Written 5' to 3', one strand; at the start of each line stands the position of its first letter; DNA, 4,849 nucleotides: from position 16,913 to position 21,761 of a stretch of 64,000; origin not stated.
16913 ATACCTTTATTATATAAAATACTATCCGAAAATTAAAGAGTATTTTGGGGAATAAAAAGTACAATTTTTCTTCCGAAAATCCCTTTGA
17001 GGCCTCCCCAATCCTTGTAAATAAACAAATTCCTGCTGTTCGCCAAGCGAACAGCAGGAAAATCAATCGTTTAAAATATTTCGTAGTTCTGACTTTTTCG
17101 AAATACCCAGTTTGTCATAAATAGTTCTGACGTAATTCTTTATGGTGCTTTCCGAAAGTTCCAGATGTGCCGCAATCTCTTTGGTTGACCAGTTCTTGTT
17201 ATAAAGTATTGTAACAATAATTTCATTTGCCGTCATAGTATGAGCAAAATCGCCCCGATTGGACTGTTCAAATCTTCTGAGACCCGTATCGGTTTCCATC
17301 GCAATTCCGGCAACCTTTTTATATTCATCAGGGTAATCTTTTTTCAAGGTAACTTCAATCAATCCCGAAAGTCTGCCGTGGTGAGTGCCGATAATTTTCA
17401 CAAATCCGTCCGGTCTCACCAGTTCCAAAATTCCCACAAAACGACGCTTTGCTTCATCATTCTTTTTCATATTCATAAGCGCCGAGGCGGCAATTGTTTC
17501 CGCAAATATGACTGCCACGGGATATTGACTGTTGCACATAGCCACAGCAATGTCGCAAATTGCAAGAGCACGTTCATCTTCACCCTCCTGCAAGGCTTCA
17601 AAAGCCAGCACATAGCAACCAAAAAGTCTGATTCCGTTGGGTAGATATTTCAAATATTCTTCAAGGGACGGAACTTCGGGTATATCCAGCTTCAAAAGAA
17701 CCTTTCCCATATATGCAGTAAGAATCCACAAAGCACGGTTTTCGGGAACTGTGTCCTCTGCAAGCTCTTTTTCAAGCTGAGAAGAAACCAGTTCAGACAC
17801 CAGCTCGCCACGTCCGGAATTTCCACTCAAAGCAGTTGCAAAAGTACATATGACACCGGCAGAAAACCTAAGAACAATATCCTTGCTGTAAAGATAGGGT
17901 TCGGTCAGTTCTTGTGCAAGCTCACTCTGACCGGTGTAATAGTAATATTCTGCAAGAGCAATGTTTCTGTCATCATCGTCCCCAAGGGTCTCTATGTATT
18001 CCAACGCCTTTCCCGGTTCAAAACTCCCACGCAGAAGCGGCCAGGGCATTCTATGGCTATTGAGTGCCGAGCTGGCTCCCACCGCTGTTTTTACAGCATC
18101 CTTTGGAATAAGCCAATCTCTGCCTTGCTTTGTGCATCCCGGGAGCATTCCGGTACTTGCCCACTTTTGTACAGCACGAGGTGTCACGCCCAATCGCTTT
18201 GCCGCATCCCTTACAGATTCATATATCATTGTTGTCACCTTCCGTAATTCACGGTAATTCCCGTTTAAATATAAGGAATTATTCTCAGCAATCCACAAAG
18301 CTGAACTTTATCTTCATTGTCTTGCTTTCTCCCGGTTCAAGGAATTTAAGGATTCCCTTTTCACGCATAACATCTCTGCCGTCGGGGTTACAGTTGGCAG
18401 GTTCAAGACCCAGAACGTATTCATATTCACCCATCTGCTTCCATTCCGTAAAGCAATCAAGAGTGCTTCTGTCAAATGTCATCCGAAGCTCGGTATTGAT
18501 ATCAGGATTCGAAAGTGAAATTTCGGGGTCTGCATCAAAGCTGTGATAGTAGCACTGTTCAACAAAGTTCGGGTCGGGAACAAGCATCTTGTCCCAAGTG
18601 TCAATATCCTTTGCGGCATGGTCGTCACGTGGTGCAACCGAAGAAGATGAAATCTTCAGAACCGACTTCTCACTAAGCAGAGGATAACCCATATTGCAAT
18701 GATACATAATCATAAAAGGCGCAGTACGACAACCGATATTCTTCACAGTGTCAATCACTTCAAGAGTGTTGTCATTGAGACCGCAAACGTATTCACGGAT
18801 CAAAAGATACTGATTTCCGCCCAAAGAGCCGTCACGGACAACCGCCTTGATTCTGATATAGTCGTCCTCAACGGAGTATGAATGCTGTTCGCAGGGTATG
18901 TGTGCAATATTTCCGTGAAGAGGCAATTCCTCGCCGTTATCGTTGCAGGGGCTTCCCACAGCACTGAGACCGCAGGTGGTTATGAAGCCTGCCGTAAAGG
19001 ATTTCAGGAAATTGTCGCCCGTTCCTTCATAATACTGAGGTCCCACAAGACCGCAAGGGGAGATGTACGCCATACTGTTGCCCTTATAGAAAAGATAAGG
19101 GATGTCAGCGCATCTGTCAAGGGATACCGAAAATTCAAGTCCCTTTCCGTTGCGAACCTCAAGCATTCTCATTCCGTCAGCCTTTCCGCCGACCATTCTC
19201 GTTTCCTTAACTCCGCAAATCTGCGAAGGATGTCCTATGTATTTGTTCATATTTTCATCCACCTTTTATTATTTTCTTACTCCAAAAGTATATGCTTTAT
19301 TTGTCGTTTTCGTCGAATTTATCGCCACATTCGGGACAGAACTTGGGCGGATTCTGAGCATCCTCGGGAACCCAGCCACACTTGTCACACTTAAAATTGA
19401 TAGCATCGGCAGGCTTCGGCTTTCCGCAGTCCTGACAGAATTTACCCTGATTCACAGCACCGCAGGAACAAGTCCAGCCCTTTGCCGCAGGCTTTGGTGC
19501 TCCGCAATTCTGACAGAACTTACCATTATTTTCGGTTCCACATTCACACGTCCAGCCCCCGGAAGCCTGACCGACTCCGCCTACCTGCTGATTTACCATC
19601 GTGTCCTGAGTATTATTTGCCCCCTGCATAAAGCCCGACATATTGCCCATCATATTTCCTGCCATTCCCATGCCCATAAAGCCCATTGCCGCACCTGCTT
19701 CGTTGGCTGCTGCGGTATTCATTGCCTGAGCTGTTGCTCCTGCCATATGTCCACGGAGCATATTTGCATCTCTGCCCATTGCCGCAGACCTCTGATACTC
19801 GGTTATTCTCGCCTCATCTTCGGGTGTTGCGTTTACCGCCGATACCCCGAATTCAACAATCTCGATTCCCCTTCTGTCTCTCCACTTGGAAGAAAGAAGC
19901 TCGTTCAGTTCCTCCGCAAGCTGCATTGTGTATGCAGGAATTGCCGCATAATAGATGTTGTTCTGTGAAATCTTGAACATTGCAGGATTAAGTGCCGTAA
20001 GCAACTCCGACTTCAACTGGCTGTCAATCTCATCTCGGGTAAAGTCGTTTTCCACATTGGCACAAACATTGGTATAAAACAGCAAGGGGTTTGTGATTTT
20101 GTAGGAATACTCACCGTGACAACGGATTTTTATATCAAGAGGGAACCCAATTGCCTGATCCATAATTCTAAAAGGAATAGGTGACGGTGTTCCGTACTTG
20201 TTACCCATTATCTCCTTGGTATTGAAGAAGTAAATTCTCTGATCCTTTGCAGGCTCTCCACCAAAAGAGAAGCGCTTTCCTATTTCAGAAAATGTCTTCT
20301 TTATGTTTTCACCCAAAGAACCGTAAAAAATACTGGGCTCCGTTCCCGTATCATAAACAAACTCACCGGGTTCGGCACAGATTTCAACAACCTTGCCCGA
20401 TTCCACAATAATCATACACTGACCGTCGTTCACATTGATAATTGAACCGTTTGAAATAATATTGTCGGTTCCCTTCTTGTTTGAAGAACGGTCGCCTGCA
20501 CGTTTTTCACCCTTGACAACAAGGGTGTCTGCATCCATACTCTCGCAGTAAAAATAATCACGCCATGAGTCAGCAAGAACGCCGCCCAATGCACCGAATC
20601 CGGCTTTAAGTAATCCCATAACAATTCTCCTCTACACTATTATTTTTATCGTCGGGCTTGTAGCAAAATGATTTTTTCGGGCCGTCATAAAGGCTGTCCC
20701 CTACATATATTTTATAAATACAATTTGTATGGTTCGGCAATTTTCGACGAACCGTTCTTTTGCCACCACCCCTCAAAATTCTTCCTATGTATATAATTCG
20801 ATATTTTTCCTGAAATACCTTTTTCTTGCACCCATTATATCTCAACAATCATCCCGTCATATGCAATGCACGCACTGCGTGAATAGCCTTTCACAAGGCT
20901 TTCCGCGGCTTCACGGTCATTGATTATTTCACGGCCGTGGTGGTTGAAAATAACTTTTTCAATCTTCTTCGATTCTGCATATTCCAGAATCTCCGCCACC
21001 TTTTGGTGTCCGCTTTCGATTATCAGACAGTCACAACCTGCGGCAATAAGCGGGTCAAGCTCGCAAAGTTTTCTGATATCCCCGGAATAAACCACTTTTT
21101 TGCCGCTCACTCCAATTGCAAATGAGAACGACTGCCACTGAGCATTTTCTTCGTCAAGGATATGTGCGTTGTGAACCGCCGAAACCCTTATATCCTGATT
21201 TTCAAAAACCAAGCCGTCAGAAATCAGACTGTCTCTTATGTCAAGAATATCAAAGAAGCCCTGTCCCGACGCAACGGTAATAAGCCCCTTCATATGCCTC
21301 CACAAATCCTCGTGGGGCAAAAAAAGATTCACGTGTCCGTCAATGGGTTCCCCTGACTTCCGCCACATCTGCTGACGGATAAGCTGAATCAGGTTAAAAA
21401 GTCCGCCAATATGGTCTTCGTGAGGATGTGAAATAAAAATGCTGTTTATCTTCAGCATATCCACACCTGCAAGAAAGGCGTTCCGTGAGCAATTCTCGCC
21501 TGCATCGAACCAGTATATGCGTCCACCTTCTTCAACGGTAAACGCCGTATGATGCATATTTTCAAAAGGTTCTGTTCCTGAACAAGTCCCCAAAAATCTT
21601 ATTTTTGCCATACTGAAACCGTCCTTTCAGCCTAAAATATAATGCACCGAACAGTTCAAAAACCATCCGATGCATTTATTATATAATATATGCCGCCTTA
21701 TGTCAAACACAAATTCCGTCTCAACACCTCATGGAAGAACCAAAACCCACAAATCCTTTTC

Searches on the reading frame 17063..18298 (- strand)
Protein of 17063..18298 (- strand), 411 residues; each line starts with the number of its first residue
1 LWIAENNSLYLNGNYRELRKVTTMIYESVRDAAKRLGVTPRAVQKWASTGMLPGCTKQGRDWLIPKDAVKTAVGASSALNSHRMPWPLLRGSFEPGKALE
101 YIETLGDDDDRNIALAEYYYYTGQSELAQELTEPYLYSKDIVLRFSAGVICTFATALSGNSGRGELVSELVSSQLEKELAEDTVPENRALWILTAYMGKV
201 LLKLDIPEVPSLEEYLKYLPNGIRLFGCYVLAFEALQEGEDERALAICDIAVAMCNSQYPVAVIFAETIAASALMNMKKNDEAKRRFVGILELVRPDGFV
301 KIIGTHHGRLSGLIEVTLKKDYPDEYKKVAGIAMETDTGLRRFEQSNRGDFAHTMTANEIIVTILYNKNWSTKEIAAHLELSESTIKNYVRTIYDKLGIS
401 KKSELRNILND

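Call 21: search_protein_families(library=pfam, proteins=[window:17063-18298:-], max_evalue=0.001)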
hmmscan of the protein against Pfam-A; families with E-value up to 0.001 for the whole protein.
window:17063-18298:- (411 aa): 13 families
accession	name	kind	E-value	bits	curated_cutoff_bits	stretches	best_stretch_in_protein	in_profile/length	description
PF12728.13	HTH_17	-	1.1e-11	45.3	27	1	28-70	3-44/51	Helix-turn-helix domain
PF08281.18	Sigma70_r4_2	-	4.8e-08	33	25.7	1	366-391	23-48/54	Sigma-70, region 4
PF00196.25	GerE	-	6.5e-08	32.5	23.5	1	370-405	18-53/57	Bacterial regulatory proteins, luxR family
PF13384.12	HTH_23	-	8.9e-08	32.2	24.6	0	28-46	19-37/50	Homeodomain-like domain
PF13518.12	HTH_28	-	2.4e-06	28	25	0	365-391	8-34/52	Helix-turn-helix domain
PF08279.18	HTH_11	-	1.4e-05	25.4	25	1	361-393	5-39/55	HTH domain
PF00376.29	MerR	-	3.7e-05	23.9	28.2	0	29-53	2-26/38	MerR family regulatory protein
PF06056.18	Terminase_5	-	6.9e-05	23.1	20.3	0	364-391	8-35/58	Putative ATPase subunit of terminase (gpP-like)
PF13551.12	HTH_29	-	0.00018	22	28.1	0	28-46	13-32/64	Winged helix-turn helix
PF13542.12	HTH_Tnp_ISL3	-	0.00049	20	27.4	0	371-392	28-49/51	Helix-turn-helix domain of transposase family ISL3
PF07453.19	NUMOD1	-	0.00074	20.1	22.8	0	22-38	12-28/37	NUMOD1 domain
PF08280.17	HTH_Mga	-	0.00074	19.9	23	0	360-399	10-53/59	M protein trans-acting positive regulator (MGA) HTH domain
PF18024.7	HTH_50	-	0.00096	19.2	27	0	25-43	22-40/50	Helix-turn-helix domain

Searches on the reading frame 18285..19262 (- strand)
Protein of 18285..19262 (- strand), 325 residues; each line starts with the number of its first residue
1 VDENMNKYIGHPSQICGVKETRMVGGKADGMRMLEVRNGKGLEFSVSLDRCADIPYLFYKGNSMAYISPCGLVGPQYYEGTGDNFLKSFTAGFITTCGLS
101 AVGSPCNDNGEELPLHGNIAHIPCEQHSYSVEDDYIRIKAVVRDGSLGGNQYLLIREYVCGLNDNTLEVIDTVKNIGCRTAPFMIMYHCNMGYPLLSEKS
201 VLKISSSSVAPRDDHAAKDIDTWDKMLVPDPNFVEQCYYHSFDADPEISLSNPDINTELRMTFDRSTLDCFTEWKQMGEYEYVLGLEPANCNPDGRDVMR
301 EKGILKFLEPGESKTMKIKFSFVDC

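Call 21: search_protein_families(library=pfam, proteins=[window:18285-19262:-], max_evalue=0.001)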
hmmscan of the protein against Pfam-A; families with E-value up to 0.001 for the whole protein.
window:18285-19262:- (325 aa): 1 family
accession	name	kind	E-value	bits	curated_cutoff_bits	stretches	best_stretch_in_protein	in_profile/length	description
PF14486.12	DUF4432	-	3e-87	292.7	32.5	1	29-321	2-303/304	Domain of unknown function (DUF4432)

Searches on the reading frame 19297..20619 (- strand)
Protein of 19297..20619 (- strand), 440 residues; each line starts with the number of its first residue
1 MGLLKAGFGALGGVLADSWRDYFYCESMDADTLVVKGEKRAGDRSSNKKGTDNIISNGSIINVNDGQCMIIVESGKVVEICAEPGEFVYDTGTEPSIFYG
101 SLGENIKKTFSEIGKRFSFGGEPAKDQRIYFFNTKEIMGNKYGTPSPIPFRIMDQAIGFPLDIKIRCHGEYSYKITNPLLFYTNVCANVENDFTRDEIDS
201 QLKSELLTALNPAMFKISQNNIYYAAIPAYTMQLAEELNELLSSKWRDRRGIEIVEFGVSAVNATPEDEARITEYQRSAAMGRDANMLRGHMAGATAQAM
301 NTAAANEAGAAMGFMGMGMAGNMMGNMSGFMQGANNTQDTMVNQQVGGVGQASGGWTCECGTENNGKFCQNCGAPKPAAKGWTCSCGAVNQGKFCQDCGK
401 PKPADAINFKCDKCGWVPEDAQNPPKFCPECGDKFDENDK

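Call 21: search_protein_families(library=pfam, proteins=[window:19297-20619:-], max_evalue=0.001)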
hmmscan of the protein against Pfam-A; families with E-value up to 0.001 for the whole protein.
window:19297-20619:- (440 aa): 1 family
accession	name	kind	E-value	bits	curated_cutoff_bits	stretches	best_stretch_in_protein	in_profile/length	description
PF13421.11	Band_7_1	-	5e-17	62.7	24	1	52-274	8-205/211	SPFH domain-Band 7 family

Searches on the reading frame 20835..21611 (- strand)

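Call 21: search_protein_families(library=pfam, proteins=[window:20835-21611:-], max_evalue=0.001)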
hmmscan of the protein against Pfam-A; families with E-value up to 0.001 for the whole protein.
window:20835-21611:- (258 aa): 3 families
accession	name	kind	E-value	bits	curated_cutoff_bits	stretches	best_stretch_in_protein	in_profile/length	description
PF12706.13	Lactamase_B_2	-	2.5e-09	37.5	27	1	51-225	27-200/200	Beta-lactamase superfamily domain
PF00753.33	Lactamase_B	-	3.1e-09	37.5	22.7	1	26-76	11-65/196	Metallo-beta-lactamase superfamily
PF13691.12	Lactamase_B_4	-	8.6e-05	22.6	27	1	22-70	13-63/63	tRNase Z endonuclease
